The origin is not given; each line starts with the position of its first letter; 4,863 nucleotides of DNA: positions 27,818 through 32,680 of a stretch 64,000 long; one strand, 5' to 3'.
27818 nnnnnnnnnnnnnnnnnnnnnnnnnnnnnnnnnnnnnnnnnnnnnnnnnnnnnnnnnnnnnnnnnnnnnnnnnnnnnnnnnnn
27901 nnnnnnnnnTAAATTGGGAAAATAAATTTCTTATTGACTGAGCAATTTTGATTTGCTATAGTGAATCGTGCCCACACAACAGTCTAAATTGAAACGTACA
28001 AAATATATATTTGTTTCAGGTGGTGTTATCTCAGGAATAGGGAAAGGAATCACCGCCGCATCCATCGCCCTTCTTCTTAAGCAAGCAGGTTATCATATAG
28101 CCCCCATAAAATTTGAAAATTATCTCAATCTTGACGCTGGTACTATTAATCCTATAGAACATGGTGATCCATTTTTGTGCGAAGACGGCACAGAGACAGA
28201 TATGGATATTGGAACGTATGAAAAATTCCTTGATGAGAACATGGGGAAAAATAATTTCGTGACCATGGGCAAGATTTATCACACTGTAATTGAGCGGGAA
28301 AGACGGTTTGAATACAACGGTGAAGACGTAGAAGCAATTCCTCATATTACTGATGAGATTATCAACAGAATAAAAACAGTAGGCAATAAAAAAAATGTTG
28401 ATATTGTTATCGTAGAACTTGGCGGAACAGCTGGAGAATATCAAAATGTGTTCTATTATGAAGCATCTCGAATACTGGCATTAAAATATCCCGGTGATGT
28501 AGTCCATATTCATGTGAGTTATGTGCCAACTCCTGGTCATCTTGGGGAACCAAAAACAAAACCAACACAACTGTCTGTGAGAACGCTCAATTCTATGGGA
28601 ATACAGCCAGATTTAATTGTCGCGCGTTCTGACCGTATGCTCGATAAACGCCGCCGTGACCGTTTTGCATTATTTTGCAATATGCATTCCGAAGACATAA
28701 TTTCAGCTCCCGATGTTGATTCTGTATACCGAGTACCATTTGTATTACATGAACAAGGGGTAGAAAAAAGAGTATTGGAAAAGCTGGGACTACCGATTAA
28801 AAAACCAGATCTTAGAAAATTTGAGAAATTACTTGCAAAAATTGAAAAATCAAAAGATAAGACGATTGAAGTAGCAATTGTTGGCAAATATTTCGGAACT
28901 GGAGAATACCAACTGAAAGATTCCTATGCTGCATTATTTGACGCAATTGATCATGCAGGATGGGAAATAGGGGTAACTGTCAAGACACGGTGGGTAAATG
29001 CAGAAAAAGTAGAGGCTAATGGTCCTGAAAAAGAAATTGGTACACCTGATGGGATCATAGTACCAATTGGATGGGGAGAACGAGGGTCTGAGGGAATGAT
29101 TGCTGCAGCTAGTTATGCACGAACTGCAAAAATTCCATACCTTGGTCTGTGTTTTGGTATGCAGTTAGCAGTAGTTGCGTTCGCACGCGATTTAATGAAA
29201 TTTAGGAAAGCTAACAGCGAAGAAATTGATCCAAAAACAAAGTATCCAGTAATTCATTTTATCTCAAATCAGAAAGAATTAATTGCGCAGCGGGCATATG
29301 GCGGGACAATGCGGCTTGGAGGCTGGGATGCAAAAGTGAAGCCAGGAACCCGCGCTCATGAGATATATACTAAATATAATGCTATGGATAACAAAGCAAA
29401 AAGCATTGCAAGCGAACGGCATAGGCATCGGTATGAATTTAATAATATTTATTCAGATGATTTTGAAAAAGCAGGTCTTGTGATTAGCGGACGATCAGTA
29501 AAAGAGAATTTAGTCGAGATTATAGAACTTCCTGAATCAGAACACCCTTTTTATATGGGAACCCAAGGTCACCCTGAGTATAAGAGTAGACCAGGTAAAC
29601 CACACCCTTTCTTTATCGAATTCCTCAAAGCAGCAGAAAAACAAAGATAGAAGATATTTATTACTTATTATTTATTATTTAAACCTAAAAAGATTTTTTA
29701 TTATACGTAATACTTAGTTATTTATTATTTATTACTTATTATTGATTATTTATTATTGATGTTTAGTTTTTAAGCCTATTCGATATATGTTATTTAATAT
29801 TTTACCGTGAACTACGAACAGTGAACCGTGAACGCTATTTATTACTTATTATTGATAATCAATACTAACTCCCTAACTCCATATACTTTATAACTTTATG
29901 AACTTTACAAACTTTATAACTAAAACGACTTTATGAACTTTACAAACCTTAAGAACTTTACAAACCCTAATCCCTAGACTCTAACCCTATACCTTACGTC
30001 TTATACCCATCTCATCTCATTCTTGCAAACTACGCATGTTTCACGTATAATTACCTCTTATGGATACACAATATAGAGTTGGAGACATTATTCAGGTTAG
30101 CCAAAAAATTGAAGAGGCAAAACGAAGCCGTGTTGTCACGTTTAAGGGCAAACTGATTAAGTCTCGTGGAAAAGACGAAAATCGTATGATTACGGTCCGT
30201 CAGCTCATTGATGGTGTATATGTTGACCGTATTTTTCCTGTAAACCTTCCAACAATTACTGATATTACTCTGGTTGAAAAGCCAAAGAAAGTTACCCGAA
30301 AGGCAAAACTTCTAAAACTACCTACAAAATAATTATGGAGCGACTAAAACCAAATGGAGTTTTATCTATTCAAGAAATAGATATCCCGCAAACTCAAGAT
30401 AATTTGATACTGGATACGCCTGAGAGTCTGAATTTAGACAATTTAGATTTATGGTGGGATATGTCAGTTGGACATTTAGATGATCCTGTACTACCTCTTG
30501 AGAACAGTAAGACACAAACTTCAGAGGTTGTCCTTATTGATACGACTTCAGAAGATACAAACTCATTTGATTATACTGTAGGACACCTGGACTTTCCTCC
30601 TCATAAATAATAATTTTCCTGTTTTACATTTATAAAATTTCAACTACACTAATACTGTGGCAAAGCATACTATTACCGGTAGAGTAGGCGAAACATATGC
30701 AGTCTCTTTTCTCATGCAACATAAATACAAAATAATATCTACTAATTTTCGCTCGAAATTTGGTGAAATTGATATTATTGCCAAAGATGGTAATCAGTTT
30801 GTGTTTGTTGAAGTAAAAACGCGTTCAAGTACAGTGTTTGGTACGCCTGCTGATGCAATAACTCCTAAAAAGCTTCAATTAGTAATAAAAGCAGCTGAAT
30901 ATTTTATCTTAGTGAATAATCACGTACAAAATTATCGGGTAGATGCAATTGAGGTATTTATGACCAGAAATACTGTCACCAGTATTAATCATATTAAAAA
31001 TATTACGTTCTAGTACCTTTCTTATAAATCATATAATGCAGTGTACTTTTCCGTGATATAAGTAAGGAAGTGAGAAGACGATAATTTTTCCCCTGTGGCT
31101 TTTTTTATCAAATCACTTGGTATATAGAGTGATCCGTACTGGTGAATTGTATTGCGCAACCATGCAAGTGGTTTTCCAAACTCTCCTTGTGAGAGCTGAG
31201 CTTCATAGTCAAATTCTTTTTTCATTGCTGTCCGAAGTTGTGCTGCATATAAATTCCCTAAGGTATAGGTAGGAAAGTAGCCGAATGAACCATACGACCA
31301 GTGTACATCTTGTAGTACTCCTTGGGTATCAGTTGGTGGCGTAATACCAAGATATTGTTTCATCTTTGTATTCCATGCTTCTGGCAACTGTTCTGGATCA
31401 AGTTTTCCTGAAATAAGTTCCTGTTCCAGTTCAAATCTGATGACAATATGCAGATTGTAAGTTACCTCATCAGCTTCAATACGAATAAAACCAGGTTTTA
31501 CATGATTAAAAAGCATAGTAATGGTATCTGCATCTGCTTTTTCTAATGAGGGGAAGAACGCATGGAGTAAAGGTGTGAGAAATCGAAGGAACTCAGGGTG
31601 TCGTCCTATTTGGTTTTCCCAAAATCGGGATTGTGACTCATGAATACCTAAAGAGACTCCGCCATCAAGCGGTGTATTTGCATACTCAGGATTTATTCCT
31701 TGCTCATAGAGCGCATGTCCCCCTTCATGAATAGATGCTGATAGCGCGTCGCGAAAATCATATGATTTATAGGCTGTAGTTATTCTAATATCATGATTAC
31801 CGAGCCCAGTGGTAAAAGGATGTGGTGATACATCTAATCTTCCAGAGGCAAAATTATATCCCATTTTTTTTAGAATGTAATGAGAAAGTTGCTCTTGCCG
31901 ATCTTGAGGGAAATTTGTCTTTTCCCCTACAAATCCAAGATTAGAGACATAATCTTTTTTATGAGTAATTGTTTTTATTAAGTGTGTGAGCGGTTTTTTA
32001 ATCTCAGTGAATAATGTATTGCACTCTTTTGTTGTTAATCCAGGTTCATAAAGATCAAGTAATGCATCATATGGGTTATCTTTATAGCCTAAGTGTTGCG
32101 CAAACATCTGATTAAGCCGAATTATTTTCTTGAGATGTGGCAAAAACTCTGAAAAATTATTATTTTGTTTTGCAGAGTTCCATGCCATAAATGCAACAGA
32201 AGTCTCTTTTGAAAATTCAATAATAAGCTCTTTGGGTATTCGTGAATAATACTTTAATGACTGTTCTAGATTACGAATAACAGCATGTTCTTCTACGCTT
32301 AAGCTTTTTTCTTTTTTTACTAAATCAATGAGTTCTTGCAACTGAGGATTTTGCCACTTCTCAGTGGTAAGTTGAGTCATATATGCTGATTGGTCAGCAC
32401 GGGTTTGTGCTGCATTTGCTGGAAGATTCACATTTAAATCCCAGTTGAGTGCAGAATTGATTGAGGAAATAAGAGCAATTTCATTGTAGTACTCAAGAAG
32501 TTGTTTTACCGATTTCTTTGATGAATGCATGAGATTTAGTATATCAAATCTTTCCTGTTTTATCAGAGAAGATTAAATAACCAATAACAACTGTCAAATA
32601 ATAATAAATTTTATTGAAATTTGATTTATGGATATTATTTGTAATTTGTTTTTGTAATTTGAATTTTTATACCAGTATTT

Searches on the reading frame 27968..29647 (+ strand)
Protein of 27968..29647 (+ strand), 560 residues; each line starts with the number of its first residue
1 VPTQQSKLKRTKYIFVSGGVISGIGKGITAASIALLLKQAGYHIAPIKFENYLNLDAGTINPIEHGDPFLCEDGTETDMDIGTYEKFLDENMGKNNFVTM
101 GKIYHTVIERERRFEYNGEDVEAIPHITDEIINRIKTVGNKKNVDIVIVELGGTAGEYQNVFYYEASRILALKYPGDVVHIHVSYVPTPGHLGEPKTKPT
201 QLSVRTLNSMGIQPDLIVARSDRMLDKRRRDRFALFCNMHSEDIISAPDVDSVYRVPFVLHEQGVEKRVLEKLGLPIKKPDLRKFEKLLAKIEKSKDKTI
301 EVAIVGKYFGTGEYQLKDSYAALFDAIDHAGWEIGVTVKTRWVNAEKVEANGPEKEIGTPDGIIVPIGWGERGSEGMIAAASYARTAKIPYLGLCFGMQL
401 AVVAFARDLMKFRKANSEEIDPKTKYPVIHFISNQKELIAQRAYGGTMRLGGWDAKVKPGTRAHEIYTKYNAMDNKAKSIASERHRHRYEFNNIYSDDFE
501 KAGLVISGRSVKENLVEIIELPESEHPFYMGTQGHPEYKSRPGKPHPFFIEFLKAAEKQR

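Call 10: search_protein_families(library=pfam, proteins=[window:27968-29647:+], max_evalue=0.001)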
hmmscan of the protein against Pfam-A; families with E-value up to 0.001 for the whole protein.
window:27968-29647:+ (560 aa): 3 families
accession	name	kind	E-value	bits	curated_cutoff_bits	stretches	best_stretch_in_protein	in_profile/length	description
PF06418.20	CTP_synth_N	-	1.1e-98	330.2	26.1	1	12-275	1-265/265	CTP synthase N-terminus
PF00117.34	GATase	-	6.8e-30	104.6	22.8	1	316-554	2-189/190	Glutamine amidotransferase class-I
PF01656.29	CbiA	-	3.3e-05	24.3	25.4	1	22-308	8-83/125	CobQ/CobB/MinD/ParA nucleotide binding domain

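Call 74: list_cluster_members(proteins=[P0001, window:27968-29647:+, window:12894-22511:+])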
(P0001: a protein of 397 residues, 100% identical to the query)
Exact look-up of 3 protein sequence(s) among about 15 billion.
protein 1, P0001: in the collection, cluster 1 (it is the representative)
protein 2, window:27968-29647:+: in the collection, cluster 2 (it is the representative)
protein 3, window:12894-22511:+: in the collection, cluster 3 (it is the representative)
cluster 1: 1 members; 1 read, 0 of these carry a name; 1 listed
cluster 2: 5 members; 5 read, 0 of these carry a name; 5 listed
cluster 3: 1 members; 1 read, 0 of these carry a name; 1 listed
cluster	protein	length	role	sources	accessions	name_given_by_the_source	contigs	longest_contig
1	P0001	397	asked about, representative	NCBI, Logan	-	-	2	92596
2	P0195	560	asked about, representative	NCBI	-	-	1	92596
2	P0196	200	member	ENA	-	-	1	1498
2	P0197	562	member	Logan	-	-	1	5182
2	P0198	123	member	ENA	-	-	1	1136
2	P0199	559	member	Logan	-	-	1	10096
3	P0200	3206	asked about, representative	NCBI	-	-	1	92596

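Call 76: find_homologous_proteins(query=window:27968-29647:+, max_evalue=1e-100)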
Query window:27968-29647:+ (560 aa): 7995 proteins with E <= 1e-100 among 8000 candidates; the best 120 are listed.
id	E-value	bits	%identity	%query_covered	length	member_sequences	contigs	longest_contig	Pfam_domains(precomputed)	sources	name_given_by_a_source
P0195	0.0e+0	1285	100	100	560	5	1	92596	PF06418.21,PF00117.35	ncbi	-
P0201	0.0e+0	1207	93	100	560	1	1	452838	PF01656.30,PF06418.21,PF00117.35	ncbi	-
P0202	0.0e+0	1188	92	100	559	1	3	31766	PF01656.30,PF06418.21,PF00117.35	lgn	-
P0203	0.0e+0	1133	86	100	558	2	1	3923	PF06418.21,PF00117.35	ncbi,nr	ncbi:MAG TPA: CTP synthase [Candidatus Levybacteria bacterium]|nr:CTP synthase [Candidatus Levybacte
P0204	0.0e+0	1127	86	100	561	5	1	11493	PF06418.21,PF00117.35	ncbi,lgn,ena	-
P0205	0.0e+0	1126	86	100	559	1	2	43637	PF06418.21,PF00117.35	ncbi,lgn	-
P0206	0.0e+0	1102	84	100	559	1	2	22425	PF01656.30,PF06418.21,PF00117.35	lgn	-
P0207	0.0e+0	1097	85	100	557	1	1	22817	PF06418.21,PF00117.35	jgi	jgi:CTP synthase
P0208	0.0e+0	1093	85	100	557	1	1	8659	PF06418.21,PF00117.35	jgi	jgi:CTP synthase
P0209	4.9e-291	984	76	100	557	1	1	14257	PF01656.30,PF06418.21,PF00117.35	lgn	-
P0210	9.6e-290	980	75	100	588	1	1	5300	PF06418.21,PF00117.35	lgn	-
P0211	2.2e-289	979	75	98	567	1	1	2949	PF01656.30,PF06418.21,PF00117.35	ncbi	-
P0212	1.3e-288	976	76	98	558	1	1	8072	PF06418.21,PF00117.35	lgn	-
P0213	4.6e-288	974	75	100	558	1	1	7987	PF06418.21,PF00117.35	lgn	-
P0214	1.0e-287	973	75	98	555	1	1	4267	PF01656.30,PF06418.21,PF00117.35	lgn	-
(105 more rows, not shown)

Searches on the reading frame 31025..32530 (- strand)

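Call 10: search_protein_families(library=pfam, proteins=[window:31025-32530:-], max_evalue=0.001)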
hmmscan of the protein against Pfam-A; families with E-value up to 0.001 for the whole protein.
window:31025-32530:- (502 aa): 1 family
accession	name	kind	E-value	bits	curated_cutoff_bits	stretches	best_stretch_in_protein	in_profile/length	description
PF02074.21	Peptidase_M32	-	2.4e-171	571.1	25.1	1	11-496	2-489/489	Carboxypeptidase Taq (M32) metallopeptidase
